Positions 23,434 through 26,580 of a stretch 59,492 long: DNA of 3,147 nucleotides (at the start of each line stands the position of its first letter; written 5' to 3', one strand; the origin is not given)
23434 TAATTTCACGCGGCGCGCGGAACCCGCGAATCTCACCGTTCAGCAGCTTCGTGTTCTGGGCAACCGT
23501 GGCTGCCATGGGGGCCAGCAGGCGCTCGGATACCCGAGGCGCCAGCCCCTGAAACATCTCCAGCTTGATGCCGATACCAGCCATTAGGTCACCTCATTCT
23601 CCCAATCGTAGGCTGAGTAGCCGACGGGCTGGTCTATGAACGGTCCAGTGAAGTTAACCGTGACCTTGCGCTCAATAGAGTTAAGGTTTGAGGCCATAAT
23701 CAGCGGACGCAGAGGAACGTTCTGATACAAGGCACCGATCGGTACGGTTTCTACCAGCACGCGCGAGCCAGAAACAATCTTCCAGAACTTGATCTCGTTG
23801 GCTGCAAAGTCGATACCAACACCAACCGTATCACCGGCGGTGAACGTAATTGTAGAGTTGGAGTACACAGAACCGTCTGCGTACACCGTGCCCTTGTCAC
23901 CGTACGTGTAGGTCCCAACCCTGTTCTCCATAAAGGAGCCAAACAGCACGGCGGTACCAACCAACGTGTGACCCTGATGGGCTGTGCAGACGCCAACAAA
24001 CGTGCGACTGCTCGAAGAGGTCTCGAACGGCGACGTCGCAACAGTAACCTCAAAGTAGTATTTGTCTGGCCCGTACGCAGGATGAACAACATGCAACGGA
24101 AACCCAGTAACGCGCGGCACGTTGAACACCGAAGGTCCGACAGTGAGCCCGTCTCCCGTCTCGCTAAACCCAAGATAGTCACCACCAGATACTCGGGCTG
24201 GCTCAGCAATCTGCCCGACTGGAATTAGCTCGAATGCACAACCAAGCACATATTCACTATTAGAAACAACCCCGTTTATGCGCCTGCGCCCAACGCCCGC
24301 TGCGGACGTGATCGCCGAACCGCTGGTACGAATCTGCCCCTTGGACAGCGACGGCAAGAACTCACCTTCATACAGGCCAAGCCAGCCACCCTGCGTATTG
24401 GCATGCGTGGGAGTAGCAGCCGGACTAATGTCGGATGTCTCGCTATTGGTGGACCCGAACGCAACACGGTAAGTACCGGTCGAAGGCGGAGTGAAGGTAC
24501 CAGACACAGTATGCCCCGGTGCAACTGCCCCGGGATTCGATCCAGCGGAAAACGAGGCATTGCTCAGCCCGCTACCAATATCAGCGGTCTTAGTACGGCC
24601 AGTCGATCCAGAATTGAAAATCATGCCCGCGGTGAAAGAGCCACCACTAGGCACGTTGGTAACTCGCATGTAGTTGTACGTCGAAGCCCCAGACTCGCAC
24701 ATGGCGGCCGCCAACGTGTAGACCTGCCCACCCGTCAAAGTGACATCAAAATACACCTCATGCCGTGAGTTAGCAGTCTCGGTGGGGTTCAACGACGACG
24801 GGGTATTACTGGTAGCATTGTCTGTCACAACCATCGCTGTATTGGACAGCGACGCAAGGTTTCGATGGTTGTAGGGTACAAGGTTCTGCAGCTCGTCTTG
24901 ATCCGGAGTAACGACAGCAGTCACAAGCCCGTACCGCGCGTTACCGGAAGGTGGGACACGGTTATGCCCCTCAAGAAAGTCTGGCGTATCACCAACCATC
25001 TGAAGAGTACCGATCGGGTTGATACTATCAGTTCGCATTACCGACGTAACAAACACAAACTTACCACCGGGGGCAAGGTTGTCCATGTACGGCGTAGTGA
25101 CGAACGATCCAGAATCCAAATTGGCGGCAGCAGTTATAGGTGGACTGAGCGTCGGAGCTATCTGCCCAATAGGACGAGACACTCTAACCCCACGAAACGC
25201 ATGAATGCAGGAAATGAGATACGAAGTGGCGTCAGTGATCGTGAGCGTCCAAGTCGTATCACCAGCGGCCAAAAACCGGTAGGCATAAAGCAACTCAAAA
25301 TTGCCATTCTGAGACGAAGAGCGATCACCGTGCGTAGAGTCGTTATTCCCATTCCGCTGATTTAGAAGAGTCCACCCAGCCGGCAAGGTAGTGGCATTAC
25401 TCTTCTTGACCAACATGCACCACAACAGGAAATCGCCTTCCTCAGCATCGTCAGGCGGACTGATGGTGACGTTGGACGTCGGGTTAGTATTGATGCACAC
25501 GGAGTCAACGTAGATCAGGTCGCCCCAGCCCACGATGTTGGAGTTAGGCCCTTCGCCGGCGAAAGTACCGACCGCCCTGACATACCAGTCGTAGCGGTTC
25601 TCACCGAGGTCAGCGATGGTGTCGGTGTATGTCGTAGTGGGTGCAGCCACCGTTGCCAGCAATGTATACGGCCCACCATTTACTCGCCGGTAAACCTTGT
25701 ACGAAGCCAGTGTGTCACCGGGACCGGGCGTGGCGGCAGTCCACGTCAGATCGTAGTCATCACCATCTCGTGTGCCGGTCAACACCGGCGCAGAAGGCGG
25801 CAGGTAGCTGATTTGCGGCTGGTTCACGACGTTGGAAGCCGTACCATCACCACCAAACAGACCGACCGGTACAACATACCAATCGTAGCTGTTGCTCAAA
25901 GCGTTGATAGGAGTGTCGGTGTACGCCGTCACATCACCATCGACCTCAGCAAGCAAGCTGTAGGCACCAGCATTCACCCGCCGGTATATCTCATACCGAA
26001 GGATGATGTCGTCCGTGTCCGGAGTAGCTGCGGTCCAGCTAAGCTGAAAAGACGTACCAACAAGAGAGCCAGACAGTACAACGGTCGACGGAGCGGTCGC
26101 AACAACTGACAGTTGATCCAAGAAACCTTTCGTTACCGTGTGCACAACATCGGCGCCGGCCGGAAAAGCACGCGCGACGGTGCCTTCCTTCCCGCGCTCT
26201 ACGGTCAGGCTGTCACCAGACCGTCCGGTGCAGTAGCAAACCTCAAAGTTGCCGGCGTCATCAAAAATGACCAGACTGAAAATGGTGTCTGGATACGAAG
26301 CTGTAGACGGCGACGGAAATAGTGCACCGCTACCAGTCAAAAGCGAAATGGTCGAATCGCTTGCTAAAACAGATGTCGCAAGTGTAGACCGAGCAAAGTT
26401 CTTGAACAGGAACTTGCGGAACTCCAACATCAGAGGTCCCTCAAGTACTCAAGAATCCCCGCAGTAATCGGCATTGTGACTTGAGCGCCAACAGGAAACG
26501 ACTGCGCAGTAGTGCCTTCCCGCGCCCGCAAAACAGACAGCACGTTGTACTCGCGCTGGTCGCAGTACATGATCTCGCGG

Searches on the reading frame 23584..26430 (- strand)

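Call 13: search_protein_families(library=phrogs, proteins=[window:23584-26430:-], max_evalue=0.001)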
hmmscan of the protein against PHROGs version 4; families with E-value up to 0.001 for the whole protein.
window:23584-26430:- (948 aa): 6 families
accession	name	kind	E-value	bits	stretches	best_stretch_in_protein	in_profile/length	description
phrog_6427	-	unknown function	9.4e-23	81.5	1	6-112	3-109/675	-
phrog_8469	-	tail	1e-15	58.9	1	11-126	7-110/303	tail fiber protein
phrog_30299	-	tail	7.7e-12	45.8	1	10-118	6-110/425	tail fiber protein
phrog_25419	-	unknown function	2.8e-09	37.4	1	9-131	5-134/282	-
phrog_25788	-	tail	3e-07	30.4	1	11-97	271-353/603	tail fiber protein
phrog_10080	-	unknown function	2.6e-05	24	1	790-945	55-199/667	-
